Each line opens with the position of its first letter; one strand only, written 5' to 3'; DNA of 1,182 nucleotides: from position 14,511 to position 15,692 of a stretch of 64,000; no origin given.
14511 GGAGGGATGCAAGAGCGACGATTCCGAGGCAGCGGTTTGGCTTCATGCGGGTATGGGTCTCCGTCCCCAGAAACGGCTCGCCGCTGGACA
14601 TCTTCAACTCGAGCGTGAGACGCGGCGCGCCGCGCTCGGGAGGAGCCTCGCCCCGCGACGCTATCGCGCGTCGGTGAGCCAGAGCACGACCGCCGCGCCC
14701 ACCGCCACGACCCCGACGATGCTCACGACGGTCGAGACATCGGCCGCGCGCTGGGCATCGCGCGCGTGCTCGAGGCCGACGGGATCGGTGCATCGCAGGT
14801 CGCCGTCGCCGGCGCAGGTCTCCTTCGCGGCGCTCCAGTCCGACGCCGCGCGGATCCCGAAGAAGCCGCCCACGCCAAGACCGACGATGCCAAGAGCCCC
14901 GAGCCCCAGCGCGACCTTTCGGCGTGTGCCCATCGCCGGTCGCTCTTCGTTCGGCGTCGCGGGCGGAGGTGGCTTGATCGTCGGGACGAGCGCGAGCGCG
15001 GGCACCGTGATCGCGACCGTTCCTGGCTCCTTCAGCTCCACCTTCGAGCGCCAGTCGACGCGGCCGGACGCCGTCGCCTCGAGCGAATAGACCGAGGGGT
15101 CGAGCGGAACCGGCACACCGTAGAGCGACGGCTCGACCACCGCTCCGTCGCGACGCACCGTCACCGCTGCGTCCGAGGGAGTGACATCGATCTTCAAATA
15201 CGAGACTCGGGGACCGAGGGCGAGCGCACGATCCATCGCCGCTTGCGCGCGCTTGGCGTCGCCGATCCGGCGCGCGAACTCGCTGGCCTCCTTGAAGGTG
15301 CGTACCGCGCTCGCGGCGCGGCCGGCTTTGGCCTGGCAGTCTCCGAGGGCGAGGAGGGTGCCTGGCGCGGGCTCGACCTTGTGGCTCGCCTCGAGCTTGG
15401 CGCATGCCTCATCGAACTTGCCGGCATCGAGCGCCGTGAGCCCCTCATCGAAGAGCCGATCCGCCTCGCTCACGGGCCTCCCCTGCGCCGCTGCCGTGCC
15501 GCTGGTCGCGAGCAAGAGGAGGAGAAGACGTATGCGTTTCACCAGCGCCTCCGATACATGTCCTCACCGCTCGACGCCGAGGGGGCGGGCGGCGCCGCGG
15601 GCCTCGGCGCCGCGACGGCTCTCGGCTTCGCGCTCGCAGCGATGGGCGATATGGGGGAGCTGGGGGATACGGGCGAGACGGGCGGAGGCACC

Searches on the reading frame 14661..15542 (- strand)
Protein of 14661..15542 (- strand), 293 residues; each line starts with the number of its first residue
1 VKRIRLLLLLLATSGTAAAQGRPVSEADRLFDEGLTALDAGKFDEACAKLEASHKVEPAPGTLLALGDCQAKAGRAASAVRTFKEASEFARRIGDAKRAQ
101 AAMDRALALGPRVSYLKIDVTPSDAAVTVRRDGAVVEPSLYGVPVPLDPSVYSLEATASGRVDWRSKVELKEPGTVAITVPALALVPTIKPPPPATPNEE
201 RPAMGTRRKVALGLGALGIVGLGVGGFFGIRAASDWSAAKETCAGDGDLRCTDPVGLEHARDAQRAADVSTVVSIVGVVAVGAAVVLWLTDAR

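Call 46: find_encoding_contigs(protein=window:14661-15542:-, flank=10000, max_places=10)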
Protein window:14661-15542:- (293 aa): 2 contigs read that carry it; 2 places shown.
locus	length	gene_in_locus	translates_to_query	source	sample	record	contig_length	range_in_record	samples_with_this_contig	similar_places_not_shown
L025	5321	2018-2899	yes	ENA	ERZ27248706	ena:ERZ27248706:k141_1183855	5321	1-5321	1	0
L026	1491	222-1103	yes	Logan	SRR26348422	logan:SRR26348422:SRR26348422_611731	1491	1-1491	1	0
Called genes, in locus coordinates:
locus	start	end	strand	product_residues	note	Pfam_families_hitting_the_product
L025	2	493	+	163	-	?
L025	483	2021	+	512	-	PF00069:Pkinase, PF07714:PK_Tyr_Ser-Thr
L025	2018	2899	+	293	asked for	PF07719:TPR_2 (faint)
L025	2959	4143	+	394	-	-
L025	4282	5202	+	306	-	PF00089:Trypsin, PF13365:Trypsin_2 (weak)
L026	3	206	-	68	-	?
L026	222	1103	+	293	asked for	PF07719:TPR_2 (faint)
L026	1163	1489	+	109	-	?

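Call 54: search_protein_families(library=pfam, proteins=[L025:2959-4143:+, L025:3790-4140:+, L025:4282-5202:+], max_evalue=1)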
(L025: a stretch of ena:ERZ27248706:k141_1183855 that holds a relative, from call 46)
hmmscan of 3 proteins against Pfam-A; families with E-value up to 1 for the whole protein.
L025:2959-4143:+ (394 aa): 4 families
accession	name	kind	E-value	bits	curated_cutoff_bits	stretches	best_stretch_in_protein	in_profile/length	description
PF00089.32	Trypsin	-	1.2e-13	51.8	20.6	1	53-246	1-219/220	Trypsin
PF13365.12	Trypsin_2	-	1.4e-07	32.8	27.6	1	85-226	5-144/144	Trypsin-like peptidase domain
PF05887.16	Trypan_PARP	-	0.035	14.5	100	1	254-307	65-118/134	Procyclic acidic repetitive protein (PARP)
PF12733.13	Cadherin-like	-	0.069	14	24.2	1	328-393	22-85/89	Cadherin-like beta sandwich domain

L025:3790-4140:+ (117 aa): 2 families
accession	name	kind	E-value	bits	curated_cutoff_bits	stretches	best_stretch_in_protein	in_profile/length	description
PF12733.13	Cadherin-like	-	0.039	14.8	24.2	1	51-116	22-85/89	Cadherin-like beta sandwich domain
PF23494.1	bPH_10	-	0.15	11.9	27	1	43-99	37-93/151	YqeB-like bacterial PH domain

L025:4282-5202:+ (306 aa): 4 families
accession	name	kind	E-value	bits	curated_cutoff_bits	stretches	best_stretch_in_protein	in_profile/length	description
PF00089.32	Trypsin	-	9.1e-09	35.9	20.6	1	116-236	22-149/220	Trypsin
PF13365.12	Trypsin_2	-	3.9e-06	28.1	27.6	1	122-269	1-141/144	Trypsin-like peptidase domain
PF21827.1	New_glue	-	0.092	13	31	1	15-74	5-61/94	New glue protein family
PF02493.26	MORN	-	0.25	11.8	22.5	1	240-255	7-22/23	MORN repeat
